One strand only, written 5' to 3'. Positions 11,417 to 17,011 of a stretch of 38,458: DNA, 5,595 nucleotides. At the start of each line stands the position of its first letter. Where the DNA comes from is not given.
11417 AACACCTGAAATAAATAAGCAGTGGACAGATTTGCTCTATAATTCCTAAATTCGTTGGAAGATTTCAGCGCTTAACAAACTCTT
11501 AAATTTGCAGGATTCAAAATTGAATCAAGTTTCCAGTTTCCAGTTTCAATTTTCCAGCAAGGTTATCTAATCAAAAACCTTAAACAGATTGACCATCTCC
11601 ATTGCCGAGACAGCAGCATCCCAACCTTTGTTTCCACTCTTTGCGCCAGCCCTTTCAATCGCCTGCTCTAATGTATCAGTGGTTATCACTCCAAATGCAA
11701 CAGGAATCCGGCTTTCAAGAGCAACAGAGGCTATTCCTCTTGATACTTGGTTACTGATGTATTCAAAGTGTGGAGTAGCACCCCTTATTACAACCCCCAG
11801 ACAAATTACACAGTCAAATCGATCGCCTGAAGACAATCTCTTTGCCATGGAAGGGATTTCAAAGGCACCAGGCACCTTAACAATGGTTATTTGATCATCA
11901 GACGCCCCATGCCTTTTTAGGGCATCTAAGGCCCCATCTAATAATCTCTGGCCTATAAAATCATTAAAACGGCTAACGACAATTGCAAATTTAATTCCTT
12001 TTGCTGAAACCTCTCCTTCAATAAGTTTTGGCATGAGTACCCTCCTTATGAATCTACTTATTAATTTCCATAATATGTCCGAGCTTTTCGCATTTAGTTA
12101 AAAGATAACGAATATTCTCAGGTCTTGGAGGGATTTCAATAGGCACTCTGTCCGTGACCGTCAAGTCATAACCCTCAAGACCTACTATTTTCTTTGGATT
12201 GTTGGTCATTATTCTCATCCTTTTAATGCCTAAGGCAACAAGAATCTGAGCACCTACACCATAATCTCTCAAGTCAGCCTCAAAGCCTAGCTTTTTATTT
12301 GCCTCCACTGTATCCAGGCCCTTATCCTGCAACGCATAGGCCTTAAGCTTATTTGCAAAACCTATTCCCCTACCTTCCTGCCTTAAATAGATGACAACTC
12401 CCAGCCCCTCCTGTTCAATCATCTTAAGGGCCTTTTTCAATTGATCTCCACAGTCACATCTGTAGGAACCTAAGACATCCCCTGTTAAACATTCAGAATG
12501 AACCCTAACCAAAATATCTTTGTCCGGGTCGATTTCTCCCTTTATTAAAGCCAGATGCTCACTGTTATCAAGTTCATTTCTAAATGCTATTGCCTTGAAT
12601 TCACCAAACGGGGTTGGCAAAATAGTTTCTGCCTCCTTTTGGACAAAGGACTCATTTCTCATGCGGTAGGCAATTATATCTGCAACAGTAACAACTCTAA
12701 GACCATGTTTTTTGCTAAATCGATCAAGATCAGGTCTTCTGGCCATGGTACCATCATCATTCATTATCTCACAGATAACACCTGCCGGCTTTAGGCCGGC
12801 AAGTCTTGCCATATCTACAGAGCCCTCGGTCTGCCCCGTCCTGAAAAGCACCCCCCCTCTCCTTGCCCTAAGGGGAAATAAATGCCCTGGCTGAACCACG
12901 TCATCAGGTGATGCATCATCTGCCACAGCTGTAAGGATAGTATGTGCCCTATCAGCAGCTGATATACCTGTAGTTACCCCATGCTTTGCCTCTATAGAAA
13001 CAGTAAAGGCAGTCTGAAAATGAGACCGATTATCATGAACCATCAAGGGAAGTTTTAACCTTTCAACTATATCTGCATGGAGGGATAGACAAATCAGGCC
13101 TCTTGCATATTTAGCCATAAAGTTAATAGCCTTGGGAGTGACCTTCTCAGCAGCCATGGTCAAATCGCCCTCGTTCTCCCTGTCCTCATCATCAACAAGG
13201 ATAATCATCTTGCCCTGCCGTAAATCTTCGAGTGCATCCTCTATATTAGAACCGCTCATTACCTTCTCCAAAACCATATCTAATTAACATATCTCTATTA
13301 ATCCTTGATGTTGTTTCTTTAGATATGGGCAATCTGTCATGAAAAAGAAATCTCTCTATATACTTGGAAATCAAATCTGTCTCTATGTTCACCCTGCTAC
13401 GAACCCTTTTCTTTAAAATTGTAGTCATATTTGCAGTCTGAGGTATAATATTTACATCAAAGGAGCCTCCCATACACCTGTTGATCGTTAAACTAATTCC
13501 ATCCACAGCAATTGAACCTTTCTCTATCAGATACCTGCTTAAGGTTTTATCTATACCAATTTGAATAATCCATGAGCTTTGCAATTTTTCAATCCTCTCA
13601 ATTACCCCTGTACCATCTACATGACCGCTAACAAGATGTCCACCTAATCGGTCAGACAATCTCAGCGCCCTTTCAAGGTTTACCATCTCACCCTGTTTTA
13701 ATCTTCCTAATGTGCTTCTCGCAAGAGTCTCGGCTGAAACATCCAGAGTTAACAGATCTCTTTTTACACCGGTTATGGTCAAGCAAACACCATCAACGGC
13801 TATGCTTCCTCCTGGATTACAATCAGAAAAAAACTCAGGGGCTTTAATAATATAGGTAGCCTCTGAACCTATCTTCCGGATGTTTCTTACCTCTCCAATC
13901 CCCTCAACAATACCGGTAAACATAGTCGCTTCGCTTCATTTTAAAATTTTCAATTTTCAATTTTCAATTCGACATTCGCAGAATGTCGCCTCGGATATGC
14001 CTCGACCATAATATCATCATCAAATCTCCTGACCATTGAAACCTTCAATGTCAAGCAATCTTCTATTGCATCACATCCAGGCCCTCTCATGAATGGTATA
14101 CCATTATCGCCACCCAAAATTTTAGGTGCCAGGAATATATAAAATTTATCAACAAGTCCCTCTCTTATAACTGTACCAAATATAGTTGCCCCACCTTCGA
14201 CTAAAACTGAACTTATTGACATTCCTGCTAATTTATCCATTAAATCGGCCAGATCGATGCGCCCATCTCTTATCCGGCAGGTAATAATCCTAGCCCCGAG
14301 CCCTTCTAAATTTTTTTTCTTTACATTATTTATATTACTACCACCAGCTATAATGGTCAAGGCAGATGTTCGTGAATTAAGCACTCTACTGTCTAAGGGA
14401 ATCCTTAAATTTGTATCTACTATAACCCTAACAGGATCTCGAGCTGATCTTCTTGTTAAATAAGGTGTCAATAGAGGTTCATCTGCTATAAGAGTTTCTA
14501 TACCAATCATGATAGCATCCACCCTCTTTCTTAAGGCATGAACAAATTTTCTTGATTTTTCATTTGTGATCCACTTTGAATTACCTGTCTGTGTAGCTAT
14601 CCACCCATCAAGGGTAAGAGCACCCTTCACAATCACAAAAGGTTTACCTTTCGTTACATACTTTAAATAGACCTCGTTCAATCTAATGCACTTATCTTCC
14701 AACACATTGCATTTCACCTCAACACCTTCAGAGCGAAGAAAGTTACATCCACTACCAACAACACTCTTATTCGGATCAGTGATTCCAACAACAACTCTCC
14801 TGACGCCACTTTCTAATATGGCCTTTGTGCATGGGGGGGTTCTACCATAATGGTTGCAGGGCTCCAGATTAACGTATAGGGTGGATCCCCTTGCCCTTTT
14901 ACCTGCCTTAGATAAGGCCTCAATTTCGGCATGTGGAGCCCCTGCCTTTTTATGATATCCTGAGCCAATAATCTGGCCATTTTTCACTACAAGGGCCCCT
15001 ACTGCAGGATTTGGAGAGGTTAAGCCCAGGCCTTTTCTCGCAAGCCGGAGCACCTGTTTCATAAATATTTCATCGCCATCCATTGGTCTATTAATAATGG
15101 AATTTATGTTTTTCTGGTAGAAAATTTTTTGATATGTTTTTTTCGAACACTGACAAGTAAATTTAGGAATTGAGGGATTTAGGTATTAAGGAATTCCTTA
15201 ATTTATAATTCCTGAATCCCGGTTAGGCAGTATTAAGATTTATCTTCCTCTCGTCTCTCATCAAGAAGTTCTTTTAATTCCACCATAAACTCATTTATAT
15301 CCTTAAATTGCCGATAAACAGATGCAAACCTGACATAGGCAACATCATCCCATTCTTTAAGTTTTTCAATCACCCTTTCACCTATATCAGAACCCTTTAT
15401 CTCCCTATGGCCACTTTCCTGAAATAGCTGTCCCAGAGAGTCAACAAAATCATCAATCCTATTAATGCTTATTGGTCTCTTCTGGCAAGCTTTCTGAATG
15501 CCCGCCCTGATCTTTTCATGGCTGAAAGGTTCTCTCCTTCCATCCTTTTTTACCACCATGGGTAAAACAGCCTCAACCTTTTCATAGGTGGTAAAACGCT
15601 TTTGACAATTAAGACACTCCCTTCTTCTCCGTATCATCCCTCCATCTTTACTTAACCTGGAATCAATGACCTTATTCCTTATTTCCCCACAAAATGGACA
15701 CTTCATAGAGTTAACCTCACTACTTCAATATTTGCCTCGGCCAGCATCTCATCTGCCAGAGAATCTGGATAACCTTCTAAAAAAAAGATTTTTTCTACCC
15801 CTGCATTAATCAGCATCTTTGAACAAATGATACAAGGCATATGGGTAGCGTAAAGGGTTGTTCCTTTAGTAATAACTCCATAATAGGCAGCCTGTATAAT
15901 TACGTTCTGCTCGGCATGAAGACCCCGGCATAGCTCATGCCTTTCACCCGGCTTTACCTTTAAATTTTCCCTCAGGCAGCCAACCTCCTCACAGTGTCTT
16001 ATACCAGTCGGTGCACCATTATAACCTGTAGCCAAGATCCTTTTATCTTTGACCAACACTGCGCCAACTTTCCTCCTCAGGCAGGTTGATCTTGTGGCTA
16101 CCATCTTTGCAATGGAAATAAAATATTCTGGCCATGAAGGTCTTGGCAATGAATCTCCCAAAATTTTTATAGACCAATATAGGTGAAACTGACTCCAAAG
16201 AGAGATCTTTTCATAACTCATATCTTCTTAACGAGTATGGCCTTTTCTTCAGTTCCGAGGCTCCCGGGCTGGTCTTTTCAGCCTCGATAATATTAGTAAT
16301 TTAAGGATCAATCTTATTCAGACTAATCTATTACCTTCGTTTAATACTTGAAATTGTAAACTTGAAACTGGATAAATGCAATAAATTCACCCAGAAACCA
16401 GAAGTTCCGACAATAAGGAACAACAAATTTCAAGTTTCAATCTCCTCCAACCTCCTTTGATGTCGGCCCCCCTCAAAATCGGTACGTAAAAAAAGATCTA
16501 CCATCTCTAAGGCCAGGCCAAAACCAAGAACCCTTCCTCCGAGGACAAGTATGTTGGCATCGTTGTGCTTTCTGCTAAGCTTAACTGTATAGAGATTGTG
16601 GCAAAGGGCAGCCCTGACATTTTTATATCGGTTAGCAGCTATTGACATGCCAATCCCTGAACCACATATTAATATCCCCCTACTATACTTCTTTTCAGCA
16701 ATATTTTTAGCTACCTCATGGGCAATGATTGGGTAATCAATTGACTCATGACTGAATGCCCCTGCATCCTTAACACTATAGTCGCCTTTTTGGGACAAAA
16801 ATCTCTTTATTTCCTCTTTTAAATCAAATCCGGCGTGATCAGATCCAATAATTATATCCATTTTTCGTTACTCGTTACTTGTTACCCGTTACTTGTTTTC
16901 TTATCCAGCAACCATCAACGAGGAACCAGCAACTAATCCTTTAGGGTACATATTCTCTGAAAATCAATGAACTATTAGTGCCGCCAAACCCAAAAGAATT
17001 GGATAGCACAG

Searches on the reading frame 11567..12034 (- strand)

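Call 52: search_protein_families(library=pfam, proteins=[window:11567-12034:-])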
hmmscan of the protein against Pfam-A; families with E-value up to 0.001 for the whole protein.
window:11567-12034:- (155 aa): 1 family
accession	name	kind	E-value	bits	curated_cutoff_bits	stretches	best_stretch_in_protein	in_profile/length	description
PF00885.24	DMRL_synthase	-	1.4e-58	197.2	26.7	1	14-151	2-138/139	6,7-dimethyl-8-ribityllumazine synthase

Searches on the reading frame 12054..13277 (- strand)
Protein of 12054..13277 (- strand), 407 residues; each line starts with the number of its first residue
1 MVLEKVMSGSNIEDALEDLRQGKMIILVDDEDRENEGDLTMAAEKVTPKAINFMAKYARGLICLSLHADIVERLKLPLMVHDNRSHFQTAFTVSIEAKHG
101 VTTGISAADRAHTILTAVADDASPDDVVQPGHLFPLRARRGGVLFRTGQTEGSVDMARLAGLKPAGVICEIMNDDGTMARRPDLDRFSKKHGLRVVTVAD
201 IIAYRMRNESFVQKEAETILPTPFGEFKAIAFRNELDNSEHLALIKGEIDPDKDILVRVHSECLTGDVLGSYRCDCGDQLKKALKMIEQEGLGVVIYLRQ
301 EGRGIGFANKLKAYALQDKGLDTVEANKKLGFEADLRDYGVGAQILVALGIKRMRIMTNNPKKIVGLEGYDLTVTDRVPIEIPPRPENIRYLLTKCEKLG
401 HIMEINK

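Call 52: search_protein_families(library=pfam, proteins=[window:12054-13277:-])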
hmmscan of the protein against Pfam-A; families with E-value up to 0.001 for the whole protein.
window:12054-13277:- (407 aa): 2 families
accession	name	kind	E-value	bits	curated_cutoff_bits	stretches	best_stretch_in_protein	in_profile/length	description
PF00926.24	DHBP_synthase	-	3.3e-85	284.9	26.4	1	13-204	1-191/191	3,4-dihydroxy-2-butanone 4-phosphate synthase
PF00925.25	GTP_cyclohydro2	-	1.7e-75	252.6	23.3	1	214-379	2-165/165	GTP cyclohydrolase II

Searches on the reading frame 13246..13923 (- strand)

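Call 52: search_protein_families(library=pfam, proteins=[window:13246-13923:-])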
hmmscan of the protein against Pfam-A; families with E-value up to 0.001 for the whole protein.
window:13246-13923:- (225 aa): 1 family
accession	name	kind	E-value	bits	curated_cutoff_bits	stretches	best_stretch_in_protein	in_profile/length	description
PF00677.23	Lum_binding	-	3.3e-48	162.1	27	2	99-183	1-86/86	Lumazine binding domain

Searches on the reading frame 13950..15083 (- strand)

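Call 52: search_protein_families(library=pfam, proteins=[window:13950-15083:-])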
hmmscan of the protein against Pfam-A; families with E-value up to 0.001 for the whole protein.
window:13950-15083:- (377 aa): 4 families
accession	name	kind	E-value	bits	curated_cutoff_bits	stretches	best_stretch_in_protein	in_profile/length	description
PF01872.23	RibD_C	-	5.3e-47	160.6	24.1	1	148-359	1-196/197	RibD C-terminal domain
PF00383.29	dCMP_cyt_deam_1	-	1.4e-20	73.5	25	1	3-100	3-101/102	Cytidine and deoxycytidylate deaminase zinc-binding region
PF14437.12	MafB19-deam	-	1.1e-15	58.2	27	1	5-119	4-119/142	MafB19-like deaminase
PF18785.7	Inv-AAD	-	5e-06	26.9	26.5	1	66-130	53-122/129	Invertebrate-AID/APOBEC-deaminase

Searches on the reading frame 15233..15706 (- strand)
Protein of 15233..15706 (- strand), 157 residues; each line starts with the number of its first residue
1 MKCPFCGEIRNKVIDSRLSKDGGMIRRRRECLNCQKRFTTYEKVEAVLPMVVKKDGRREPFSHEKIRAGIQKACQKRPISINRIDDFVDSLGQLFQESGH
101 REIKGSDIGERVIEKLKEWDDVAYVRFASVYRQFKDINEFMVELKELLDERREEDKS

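Call 11: search_protein_families(library=pfam, proteins=[window:15233-15706:-])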
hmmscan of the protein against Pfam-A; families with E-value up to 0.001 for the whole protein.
window:15233-15706:- (157 aa): 2 families
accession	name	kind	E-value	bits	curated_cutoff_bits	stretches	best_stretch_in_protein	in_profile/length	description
PF03477.21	ATP-cone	-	3e-23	82.6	25.8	1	50-136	2-87/88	ATP cone domain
PF22811.2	Zn_ribbon_NrdR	-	1.5e-21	76.5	27.2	1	1-42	1-42/42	Transcriptional repressor NrdR-like, N-terminal domain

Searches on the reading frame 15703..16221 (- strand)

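Call 11: search_protein_families(library=pfam, proteins=[window:15703-16221:-])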
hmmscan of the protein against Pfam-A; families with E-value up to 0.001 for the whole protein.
window:15703-16221:- (172 aa): 3 families
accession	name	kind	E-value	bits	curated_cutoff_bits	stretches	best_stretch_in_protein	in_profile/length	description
PF00383.29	dCMP_cyt_deam_1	-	5.5e-23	81.2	25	1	29-148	2-101/102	Cytidine and deoxycytidylate deaminase zinc-binding region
PF14437.12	MafB19-deam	-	4.6e-17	62.7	27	1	30-154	3-106/142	MafB19-like deaminase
PF14439.12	Bd3614-deam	-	2.1e-05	24.9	38.5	1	101-156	35-97/113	Bd3614-like deaminase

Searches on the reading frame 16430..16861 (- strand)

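Call 11: search_protein_families(library=pfam, proteins=[window:16430-16861:-])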
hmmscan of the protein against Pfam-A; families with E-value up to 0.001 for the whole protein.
window:16430-16861:- (143 aa): 1 family
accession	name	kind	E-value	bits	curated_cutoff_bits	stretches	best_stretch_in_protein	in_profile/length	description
PF02502.23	LacAB_rpiB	-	3.7e-58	195.8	24.7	1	3-141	1-138/138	Ribose/Galactose Isomerase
